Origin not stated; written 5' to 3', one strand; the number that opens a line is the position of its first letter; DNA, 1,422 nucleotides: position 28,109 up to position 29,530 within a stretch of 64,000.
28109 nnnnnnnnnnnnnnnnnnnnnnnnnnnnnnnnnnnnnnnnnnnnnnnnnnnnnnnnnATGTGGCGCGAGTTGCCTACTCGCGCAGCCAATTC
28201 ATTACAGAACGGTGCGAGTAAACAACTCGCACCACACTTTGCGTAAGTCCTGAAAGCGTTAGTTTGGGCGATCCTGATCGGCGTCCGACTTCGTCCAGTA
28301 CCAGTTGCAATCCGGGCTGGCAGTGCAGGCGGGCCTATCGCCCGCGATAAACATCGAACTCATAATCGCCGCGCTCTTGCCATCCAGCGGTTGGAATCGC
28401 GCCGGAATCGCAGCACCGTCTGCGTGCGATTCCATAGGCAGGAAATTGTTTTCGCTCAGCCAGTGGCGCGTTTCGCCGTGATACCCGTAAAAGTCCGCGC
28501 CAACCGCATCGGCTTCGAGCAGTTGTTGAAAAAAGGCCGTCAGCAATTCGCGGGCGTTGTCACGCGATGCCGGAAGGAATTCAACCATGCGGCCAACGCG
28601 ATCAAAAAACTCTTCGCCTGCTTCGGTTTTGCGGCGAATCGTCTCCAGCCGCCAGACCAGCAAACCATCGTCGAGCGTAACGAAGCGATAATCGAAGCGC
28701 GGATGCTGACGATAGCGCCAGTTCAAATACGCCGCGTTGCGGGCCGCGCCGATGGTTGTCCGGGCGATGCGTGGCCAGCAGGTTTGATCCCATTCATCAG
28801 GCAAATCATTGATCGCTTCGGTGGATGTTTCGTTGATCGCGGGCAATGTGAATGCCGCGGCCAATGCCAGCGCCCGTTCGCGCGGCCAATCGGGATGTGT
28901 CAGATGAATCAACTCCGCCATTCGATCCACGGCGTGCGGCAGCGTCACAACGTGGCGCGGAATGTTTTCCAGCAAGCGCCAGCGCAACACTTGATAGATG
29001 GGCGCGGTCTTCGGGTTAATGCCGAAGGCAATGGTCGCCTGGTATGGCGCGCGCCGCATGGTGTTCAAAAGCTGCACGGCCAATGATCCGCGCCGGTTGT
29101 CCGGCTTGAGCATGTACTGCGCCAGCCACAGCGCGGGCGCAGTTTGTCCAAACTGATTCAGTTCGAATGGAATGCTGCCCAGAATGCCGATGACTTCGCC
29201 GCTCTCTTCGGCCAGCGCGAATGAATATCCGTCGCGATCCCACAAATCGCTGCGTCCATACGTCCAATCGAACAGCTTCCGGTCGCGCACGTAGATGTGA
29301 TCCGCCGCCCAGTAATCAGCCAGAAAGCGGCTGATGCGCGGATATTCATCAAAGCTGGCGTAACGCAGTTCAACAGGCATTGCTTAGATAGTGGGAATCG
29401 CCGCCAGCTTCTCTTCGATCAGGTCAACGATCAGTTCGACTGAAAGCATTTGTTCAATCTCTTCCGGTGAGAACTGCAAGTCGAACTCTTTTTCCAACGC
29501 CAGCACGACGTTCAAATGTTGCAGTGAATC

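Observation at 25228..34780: The nonulosonic-acid (neuB/neuC/neuA) module is interrupted by an FkbH-ACP-dehydratase/reductase acyl module, a deacetylase and an oxygenase, which predicts an unusually N-acylated sialic-acid-like sugar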

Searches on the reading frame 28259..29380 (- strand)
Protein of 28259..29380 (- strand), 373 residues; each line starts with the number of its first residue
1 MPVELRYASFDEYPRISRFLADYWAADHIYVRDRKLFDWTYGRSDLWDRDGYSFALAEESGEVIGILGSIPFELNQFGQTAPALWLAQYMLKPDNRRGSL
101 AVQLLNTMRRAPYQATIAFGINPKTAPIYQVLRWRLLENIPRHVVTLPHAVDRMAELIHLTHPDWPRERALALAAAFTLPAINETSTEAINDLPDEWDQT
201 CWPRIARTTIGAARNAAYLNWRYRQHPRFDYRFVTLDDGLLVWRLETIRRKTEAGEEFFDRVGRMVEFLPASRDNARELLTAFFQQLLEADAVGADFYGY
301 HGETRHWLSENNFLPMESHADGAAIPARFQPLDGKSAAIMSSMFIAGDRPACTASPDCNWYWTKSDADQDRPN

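Call 4: search_protein_families(library=pfam, proteins=[window:28259-29380:-], max_evalue=0.01)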
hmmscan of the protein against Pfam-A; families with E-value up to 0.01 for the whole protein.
window:28259-29380:- (373 aa): 1 family
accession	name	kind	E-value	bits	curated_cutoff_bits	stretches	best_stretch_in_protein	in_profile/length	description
PF13527.13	Acetyltransf_9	-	8.4e-05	23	25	1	6-115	3-104/127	Acetyltransferase (GNAT) domain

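Call 5: search_protein_families(library=ncbifam, proteins=[window:28259-29380:-], max_evalue=0.01)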
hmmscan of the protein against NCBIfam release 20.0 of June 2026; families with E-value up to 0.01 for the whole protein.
window:28259-29380:- (373 aa): 0 families

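Call 23: find_homologous_proteins(query=window:28259-29380:-, max_evalue=0.00001)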
Query window:28259-29380:- (373 aa): 450 proteins with E <= 0.00001 among 8000 candidates; the best 120 are listed.
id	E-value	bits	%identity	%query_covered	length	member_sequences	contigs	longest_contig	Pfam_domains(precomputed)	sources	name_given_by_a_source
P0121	4.8e-223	758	86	100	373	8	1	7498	-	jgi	jgi:hypothetical protein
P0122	3.3e-220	749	84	100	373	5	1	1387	PF13527.14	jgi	jgi:hypothetical protein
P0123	4.8e-192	656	76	100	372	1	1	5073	PF13527.14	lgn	-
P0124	4.8e-180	617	72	100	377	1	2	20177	-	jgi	jgi:hypothetical protein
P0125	4.3e-157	541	63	100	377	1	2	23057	PF13527.14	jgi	jgi:hypothetical protein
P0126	1.8e-155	536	62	100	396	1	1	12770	-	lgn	-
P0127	4.3e-153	528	62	100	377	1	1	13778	PF13527.14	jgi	jgi:hypothetical protein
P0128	4.7e-153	528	61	100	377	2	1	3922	PF13527.14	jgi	jgi:hypothetical protein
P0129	5.8e-153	528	63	100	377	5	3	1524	-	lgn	-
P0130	8.5e-153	527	62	100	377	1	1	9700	PF13527.14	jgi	jgi:hypothetical protein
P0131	9.3e-153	527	62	100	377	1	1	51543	-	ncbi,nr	ncbi:MAG: GNAT family N-acetyltransferase [Blastocatellia bacterium]|nr:GNAT family N-acetyltransfer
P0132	9.5e-153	527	62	100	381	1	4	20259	PF13527.14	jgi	jgi:hypothetical protein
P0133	7.8e-152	524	61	100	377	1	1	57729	-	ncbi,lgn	-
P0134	7.3e-151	521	60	100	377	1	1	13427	PF13527.14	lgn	-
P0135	1.8e-150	520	61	100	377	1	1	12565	-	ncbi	ncbi:MAG: hypothetical protein ACKVX9_24835 [Blastocatellia bacterium]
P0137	1.6e-149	516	61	100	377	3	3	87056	PF13527.14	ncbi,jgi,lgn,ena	-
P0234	7.7e-131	455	52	100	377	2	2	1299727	-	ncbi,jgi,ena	jgi:hypothetical protein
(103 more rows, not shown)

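Call 25: find_related_loci(query=A1, collection=genome_contigs, flank=10000)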
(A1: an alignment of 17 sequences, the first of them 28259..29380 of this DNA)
Query A1 (373 aa) in genome_contigs; peptide patterns used: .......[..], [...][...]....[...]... (x = any residue, [..] = any of these).
133 stretches matched a pattern; 64 encode a relative of the query (tblastn E <= 1e-3); 61 distinct loci.
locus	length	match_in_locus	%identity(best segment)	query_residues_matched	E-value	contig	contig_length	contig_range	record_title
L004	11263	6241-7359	84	1-373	0e+0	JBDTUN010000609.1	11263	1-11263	MAG: Acidobacteriota bacterium isolate cluster3_bin.45 NODE_25595_length_11263_cov_7.825660, whole genome shotgun sequen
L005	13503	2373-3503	62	1-373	1e-155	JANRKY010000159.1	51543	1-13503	MAG: Blastocatellia bacterium isolate bins.148 k141_3880055, whole genome shotgun sequence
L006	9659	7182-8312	61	1-373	2e-154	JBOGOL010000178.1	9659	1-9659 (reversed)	MAG: Blastocatellia bacterium isolate M3-S_metawrap_bin.6 k127_1180755, whole genome shotgun sequence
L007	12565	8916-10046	61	1-373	4e-153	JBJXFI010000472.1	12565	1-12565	MAG: Blastocatellia bacterium isolate F1F2.bin.491 k127_10135001, whole genome shotgun sequence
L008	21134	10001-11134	55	1-373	3e-142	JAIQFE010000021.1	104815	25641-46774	MAG: Terriglobia bacterium isolate SRVP_10 SR-VP_26_10_2019_B_40cm_scaffold_213, whole genome shotgun sequence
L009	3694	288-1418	56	1-373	2e-145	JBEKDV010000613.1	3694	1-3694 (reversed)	MAG: Candidatus Solibacter sp. isolate SPRUCE 191 SPRUCE_191_613, whole genome shotgun sequence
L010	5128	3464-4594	55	1-373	1e-141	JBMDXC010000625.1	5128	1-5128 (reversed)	MAG: Candidatus Entotheonellaceae bacterium isolate FBaNitSoil1_14 FBaNitSoil1_contig625, whole genome shotgun sequence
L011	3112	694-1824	54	1-373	3e-142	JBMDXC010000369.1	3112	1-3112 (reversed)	MAG: Candidatus Entotheonellaceae bacterium isolate FBaNitSoil1_14 FBaNitSoil1_contig369, whole genome shotgun sequence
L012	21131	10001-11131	53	1-373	2e-136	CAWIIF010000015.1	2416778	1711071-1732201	MAG: Bryobacterales bacterium isolate MFD05502.bin.1.55 genome assembly, contig: contig_7453, whole genome shotgun seque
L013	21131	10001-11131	53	1-373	2e-136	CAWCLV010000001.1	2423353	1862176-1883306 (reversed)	MAG: Bryobacterales bacterium isolate MFD05502.bin.1.177 genome assembly, contig: contig_18523, whole genome shotgun seq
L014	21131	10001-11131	51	1-373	1e-134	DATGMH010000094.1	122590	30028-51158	MAG TPA_asm: Bryobacteraceae bacterium isolate SMAG_U9907 k141_340763, whole genome shotgun sequence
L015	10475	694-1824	55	1-373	2e-134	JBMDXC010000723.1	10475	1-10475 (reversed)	MAG: Candidatus Entotheonellaceae bacterium isolate FBaNitSoil1_14 FBaNitSoil1_contig723, whole genome shotgun sequence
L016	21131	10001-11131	52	1-373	9e-134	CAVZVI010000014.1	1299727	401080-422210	MAG: Bryobacterales bacterium isolate MFD02416.bin.1.290 genome assembly, contig: contig_98492, whole genome shotgun seq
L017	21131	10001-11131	52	1-373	2e-132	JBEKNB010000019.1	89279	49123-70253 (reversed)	MAG: Candidatus Acidiferrales bacterium isolate SPRUCE 407 SPRUCE_407_19, whole genome shotgun sequence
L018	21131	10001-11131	49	1-373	1e-131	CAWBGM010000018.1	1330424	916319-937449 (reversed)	MAG: Terriglobia bacterium isolate MFD04780.bin.1.112 genome assembly, contig: contig_4927, whole genome shotgun sequenc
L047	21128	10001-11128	47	1-373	7e-109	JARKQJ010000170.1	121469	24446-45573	MAG: Paludibaculum sp. isolate Reactor_maxbin.100 k141_933181, whole genome shotgun sequence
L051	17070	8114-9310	43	1-373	5e-98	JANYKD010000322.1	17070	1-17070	MAG: Phycisphaerales bacterium isolate GL140_5_metabinner_131_sub GL140_5_k141_3849883, whole genome shotgun sequence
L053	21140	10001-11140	42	1-373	1e-96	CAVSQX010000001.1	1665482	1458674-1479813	MAG: uncultured Phycisphaerales bacterium isolate MFD04463.bin.2.6 genome assembly, contig: contig_17532, whole genome s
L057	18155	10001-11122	41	3-373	2e-81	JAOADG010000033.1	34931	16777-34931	MAG: bacterium isolate SKW228 k141_793712, whole genome shotgun sequence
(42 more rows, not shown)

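Call 36: predict_structure(alignment_id=A1)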
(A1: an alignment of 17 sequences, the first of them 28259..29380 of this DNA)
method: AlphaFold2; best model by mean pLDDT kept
length: 373 residues; sequences in the alignment: 17
mean_pLDDT: 85.7   pTM: 0.87
mean pLDDT of the five models: 85.7, 85.4, 84.0, 82.6, 82.1
residues with pLDDT >= 90: 175; 70-90: 151; 50-70: 46; < 50: 1
segments of 3 or more residues with pLDDT < 50: none
pLDDT, mean of each block of 10 residues (from residue 1): 89 92 79 88 89 93 92 93 88 83 87 84 70 63 92 94 92 95 76 91 91 92 90 93 90 85 92 92 94 89 83 91 79 57 78 80 72 59
secondary structure, 60 per line:
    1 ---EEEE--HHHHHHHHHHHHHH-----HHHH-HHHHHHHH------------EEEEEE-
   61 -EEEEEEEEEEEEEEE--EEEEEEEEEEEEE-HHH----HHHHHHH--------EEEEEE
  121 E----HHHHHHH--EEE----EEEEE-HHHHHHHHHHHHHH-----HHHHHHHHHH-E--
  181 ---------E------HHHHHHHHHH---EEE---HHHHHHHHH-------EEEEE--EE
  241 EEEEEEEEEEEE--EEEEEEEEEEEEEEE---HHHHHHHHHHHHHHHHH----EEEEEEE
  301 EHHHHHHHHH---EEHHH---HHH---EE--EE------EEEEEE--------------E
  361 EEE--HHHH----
elements in order: E4-7 H10-23 H29-32 H34-41 E54-59 E62-76 E79-91 H100-106 E115-121 H126-132 E135-137 E142-146 H148-161 H167-176 H197-206 E210-212 H216-224 E232-236 E239-252 E255-269 H273-289 E294-301 H302-310 E340-345 E360-363 H366-369

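Call 38: find_encoding_contigs(protein=P0234, flank=10000, max_places=1)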
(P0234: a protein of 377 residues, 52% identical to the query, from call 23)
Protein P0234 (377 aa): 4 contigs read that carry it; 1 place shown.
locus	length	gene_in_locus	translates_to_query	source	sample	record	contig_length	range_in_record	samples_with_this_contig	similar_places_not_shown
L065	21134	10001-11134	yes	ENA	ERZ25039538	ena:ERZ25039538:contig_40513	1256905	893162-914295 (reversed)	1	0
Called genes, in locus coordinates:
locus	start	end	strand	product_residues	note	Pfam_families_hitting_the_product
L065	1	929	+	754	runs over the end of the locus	PF02706:Wzz (weak), PF13807:GNVR, PF01656:CbiA (weak), PF10609:ParA (weak), PF13614:AAA_31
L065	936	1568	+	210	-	PF02397:Bac_transf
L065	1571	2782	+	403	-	PF01041:DegT_DnrJ_EryC1, PF01212:Beta_elim_lyase (weak)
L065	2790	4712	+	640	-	PF13727:CoA_binding_3, PF01073:3Beta_HSD, PF01370:Epimerase, PF02719:Polysacc_synt_2, PF04321:RmlD_sub_bind, PF16363:GDP_Man_Dehyd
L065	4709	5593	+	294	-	PF01061:ABC2_membrane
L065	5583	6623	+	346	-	PF03102:NeuB, PF08666:SAF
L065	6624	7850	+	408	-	PF01575:MaoC_dehydratas, PF13452:FAS1_DH_region (weak), PF00106:adh_short, PF08659:KR, PF23441:SDR, PF13561:adh_short_C2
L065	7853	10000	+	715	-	-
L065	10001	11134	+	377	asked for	-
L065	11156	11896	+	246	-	PF01522:Polysacc_deac_1 (weak)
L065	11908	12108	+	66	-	-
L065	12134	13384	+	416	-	PF02350:Epimerase_2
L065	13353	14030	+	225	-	PF02348:CTP_transf_3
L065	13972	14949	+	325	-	PF00389:2-Hacid_dh, PF02826:2-Hacid_dh_C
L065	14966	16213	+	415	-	PF00005:ABC_tran, PF13304:AAA_21 (faint)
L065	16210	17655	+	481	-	-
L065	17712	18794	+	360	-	PF13439:Glyco_transf_4, PF13579:Glyco_trans_4_4, PF20706:GT4-conflict, PF00534:Glycos_transf_1, PF13692:Glyco_trans_1_4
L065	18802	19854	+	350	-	PF00535:Glycos_transf_2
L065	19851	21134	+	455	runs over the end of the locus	PF04932:Wzy_C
